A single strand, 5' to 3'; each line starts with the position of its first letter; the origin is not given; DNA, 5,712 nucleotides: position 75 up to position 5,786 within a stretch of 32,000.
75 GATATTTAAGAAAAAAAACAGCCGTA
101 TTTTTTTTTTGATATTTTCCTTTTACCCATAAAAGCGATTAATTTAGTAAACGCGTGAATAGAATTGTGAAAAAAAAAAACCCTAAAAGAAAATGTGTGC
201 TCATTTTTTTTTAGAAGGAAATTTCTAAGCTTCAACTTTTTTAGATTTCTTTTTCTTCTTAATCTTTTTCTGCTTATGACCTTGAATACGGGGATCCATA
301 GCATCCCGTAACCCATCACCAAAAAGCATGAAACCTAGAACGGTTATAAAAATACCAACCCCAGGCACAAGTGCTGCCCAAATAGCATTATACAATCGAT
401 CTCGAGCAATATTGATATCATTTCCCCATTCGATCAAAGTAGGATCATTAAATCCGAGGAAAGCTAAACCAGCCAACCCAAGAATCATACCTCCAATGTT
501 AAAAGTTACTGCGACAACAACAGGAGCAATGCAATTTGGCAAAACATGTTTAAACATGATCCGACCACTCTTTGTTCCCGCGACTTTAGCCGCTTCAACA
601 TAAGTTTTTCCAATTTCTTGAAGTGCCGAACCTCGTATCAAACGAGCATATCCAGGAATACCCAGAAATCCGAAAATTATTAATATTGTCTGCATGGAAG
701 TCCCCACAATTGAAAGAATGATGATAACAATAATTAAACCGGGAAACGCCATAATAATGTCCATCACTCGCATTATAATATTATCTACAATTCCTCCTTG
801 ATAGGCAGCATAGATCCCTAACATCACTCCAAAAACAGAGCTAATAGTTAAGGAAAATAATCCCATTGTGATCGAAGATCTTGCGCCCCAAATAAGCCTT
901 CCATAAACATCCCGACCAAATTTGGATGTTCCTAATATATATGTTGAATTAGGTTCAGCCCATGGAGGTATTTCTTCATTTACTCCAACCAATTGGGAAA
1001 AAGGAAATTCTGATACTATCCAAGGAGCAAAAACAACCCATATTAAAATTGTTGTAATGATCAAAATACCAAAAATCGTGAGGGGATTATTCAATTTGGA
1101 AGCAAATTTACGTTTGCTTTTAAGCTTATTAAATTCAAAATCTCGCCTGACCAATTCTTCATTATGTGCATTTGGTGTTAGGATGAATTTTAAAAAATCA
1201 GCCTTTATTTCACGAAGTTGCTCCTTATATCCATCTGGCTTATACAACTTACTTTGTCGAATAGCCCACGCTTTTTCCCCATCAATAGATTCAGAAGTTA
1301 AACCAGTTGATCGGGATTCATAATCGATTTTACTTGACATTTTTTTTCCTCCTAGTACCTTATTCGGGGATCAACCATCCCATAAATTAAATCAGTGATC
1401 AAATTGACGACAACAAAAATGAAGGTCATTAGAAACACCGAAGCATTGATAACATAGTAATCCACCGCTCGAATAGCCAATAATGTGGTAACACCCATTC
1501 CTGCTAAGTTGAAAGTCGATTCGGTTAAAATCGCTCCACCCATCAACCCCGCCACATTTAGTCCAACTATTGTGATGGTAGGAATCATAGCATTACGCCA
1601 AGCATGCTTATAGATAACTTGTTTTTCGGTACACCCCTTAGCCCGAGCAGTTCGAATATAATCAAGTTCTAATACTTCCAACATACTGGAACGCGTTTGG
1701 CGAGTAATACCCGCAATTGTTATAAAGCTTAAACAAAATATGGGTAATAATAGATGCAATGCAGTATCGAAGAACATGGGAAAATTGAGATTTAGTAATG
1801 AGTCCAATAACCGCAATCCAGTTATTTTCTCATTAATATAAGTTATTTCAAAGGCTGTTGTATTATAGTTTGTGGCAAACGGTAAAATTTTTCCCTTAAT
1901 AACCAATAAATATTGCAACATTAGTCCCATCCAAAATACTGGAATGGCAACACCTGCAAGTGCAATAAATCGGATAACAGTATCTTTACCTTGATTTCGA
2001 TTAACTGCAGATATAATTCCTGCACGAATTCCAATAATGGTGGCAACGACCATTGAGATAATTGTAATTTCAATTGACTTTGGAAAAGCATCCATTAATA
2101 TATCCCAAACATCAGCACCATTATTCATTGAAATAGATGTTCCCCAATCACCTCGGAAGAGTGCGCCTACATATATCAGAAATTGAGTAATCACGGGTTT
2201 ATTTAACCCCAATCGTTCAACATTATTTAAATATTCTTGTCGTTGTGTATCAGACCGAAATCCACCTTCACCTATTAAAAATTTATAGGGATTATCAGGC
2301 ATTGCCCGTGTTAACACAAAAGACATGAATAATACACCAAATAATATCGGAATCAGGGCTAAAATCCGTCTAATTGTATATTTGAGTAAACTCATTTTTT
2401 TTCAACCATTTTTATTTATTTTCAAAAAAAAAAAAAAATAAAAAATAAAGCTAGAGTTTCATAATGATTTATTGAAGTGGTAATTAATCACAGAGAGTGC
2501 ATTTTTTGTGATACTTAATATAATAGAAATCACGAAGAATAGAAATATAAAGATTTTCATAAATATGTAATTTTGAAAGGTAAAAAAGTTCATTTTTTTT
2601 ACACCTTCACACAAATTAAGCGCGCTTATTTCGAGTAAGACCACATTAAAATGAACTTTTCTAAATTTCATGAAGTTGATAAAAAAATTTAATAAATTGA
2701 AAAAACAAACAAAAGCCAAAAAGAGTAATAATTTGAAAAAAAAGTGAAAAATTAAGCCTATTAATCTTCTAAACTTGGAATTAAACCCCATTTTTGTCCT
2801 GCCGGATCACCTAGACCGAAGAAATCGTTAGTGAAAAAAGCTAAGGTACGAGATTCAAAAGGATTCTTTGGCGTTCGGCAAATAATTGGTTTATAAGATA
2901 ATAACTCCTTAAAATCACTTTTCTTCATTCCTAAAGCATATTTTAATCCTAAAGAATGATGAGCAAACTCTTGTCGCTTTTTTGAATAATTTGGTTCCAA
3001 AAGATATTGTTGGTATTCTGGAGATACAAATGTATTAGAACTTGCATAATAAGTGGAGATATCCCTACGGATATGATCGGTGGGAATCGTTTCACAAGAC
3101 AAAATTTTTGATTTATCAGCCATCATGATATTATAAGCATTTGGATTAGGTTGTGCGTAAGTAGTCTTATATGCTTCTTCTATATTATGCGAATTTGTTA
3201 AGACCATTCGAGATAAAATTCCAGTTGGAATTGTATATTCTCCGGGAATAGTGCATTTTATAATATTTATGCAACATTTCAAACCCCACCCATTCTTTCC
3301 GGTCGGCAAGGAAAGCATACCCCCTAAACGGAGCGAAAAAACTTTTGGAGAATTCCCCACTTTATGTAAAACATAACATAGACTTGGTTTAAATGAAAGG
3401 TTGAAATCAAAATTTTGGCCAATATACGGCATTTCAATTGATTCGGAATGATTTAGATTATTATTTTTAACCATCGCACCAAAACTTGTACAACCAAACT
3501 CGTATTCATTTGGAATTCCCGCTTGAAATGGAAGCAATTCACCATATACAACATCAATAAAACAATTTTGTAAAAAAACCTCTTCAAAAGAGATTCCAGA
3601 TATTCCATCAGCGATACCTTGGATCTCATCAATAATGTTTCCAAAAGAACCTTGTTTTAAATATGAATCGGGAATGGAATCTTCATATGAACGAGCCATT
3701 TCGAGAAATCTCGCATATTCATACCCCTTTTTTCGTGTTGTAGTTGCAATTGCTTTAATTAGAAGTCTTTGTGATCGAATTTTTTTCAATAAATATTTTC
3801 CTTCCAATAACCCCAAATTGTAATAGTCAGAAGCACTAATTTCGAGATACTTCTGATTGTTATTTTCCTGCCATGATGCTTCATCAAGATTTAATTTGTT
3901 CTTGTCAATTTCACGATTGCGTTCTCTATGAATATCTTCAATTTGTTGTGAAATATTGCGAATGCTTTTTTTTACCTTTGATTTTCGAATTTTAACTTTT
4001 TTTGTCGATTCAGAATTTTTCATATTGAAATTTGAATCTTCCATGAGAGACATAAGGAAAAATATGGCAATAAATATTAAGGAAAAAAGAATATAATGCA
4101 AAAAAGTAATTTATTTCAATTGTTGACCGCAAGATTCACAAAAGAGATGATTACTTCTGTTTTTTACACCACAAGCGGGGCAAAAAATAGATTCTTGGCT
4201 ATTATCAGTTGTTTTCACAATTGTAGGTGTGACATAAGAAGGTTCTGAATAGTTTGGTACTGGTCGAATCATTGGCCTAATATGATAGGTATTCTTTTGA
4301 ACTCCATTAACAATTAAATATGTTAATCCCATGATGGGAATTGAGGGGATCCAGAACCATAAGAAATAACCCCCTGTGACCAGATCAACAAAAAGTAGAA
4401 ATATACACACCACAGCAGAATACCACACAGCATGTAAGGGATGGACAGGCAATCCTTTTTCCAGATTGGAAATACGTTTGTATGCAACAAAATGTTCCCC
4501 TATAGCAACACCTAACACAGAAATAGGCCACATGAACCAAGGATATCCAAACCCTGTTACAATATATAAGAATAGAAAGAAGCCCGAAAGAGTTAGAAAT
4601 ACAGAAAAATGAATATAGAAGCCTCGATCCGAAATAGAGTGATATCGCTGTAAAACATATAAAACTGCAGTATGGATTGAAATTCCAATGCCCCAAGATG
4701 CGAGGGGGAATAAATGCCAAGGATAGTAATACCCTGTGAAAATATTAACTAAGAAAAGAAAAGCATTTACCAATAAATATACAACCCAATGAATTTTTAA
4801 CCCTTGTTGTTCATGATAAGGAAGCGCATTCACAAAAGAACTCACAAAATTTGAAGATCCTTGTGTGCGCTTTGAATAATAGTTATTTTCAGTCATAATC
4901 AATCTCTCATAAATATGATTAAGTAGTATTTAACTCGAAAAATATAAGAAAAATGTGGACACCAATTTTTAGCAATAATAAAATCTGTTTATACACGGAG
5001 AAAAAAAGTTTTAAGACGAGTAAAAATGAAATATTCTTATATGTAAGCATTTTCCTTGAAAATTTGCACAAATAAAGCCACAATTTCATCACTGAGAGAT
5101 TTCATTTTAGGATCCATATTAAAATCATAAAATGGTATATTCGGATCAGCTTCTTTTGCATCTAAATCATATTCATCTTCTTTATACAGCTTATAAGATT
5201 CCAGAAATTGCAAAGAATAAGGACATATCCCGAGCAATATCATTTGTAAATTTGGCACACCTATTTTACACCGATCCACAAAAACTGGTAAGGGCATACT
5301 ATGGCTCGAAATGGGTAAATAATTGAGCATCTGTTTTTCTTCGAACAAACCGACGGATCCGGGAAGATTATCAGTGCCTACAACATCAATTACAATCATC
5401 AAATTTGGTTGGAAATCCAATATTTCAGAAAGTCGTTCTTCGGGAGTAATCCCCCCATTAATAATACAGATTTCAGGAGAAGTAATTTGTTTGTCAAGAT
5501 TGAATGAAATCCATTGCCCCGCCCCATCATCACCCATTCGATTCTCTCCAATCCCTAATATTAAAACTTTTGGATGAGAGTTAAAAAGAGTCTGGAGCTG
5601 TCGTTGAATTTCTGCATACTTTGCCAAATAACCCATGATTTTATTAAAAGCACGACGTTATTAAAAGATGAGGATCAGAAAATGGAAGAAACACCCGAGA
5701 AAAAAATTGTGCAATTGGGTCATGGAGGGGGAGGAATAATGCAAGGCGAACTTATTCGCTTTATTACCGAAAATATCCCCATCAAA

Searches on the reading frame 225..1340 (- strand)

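Call 59: search_protein_families(library=pfam, proteins=[window:225-1340:-], max_evalue=0.01)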
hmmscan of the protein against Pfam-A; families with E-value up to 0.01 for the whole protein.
window:225-1340:- (371 aa): 1 family
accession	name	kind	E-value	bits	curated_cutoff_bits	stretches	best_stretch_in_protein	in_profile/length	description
PF00528.27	BPD_transp_1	-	7.3e-33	114.3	26.4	1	171-353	1-183/184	Binding-protein-dependent transport system inner membrane component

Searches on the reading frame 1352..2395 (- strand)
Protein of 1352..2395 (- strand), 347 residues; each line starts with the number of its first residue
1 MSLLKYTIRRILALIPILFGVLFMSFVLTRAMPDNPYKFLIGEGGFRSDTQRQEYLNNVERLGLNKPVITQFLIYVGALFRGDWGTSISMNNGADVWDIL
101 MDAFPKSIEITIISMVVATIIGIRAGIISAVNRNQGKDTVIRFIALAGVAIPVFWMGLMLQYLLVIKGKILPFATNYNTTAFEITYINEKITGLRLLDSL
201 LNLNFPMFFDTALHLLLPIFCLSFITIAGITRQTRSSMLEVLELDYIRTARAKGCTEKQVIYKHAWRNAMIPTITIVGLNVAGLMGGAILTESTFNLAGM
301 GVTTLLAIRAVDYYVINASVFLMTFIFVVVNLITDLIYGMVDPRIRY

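Call 11: search_protein_families(library=ncbifam, proteins=[window:1352-2395:-])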
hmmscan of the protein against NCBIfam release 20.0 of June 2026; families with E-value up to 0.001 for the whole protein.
window:1352-2395:- (347 aa): 21 families
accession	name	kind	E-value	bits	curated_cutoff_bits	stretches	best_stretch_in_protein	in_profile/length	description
NF045470.1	Opp2B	equivalog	6.1e-77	258.7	350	2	201-346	155-300/300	nickel ABC transporter permease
NF008161.0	PRK10914.1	equivalog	4.4e-72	243.1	590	1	4-347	2-337/339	dipeptide ABC transporter permease DppB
NF045471.1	Opp3B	equivalog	4.6e-65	220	480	2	208-346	165-303/308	oligopeptide ABC transporter permease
NF045469.1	Opp1B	equivalog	1.5e-61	208.6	380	2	4-175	2-170/307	nickel/cobalt ABC transporter permease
NF045472.1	Opp4B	equivalog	2.3e-61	207.9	450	1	4-346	2-319/319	oligopeptide ABC transporter permease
NF011661.0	PRK15081.1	equivalog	2.1e-60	204.8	463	2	210-347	168-305/306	glutathione ABC transporter permease GsiC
TIGR02789.1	nickel_nikB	equivalog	1e-55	189.3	447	2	201-346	162-307/314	nickel ABC transporter permease subunit NikB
NF007008.0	PRK09471.1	equivalog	1e-53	182.8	388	2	214-347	173-306/306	oligopeptide ABC transporter permease OppB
NF007677.0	PRK10352.1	equivalog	2.4e-53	181.3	433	2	206-346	167-307/314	nickel ABC transporter permease subunit NikB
NF011690.0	PRK15110.1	equivalog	4.6e-45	154.4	432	1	70-343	42-311/321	putrescine export ABC transporter permease SapB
NF043081.1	MMSYN1_0165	equivalog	2.2e-37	129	350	1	86-346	157-385/388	oligopeptide ABC transporter permease OppB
NF011712.0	PRK15133.1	subfamily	3.7e-30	105.1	445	1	60-346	91-360/364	microcin C ABC transporter permease YejB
NF045476.1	Opp4C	equivalog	5.1e-11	42.3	350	1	135-304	64-225/278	oligopeptide ABC transporter permease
NF045474.1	Opp2C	equivalog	2.8e-07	30.4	300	1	219-302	106-185/236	nickel transporter permease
NF045473.1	Opp1C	equivalog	6.3e-07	29.1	350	1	223-304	138-215/267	nickel/cobalt ABC transporter permease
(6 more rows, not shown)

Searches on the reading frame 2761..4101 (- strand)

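Call 11: search_protein_families(library=ncbifam, proteins=[window:2761-4101:-])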
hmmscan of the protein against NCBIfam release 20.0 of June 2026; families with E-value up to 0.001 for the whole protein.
window:2761-4101:- (446 aa): 1 family
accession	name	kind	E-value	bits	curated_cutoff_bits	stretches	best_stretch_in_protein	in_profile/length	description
NF040521.1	C45_proenzyme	subfamily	1.6e-35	123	85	1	92-421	3-302/313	C45 family autoproteolytic acyltransferase/hydrolase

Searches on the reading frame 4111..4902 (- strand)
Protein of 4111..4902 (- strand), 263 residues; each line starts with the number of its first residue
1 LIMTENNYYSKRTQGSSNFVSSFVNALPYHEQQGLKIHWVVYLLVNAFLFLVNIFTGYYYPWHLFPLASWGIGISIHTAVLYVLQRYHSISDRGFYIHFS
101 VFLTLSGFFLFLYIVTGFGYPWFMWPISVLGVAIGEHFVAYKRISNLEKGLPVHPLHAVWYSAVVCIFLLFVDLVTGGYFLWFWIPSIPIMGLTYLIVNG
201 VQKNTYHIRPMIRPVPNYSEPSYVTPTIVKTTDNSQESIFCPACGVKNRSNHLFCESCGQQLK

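Call 11: search_protein_families(library=ncbifam, proteins=[window:4111-4902:-])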
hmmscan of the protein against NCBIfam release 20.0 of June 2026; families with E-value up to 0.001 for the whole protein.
window:4111-4902:- (263 aa): 0 families

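Call 59: search_protein_families(library=pfam, proteins=[window:4111-4902:-], max_evalue=0.01)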
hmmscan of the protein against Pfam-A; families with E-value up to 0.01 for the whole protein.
window:4111-4902:- (263 aa): 4 families
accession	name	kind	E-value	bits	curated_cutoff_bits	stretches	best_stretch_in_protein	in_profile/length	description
PF13239.11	2TM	-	2.4e-20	72.8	24.8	2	30-87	8-64/79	2TM domain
PF13240.11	Zn_Ribbon_1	-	3.9e-05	23.7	25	1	240-261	1-22/23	zinc-ribbon domain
PF24463.1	DUF7577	-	0.00059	19.8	28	1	237-262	1-26/27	Domain of unknown function (DUF7577)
PF12773.13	DZR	-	0.0008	20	27.3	1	241-262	1-22/45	Double zinc ribbon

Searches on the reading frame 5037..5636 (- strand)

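Call 7: search_protein_families(library=pfam, proteins=[window:5037-5636:-])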
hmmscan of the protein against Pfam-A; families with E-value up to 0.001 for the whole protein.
window:5037-5636:- (199 aa): 1 family
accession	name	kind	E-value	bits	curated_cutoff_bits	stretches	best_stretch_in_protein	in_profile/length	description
PF01750.23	HycI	-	1.2e-09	38.5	23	1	47-145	7-108/130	Hydrogenase maturation protease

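Call 11: search_protein_families(library=ncbifam, proteins=[window:5037-5636:-])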
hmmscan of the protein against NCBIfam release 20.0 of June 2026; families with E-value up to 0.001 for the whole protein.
window:5037-5636:- (199 aa): 6 families
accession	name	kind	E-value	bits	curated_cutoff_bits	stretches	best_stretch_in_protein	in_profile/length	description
TIGR00142.1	hycI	equivalog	5e-19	68.5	119.1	1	25-146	2-121/146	hydrogenase maturation peptidase HycI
TIGR00072.1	hydrog_prot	superfamily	1.3e-16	60.9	47.45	1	25-144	1-122/145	hydrogenase maturation protease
NF045519.1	NiFeSe_H2_mat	exception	2.3e-07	30.8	190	1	23-105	2-82/152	NiFeSe hydrogenase maturation protease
TIGR00130.1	frhD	equivalog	3.4e-07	30.5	134.95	1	23-116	4-100/153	coenzyme F420-reducing hydrogenase, FrhD protein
TIGR00140.1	hupD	subfamily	4.5e-06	26.7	151.8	1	24-142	1-121/151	HyaD/HybD family hydrogenase maturation endopeptidase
NF007777.0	PRK10466.1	equivalog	1.4e-05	24.9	190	1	23-142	2-124/164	HyaD/HybD family hydrogenase maturation endopeptidase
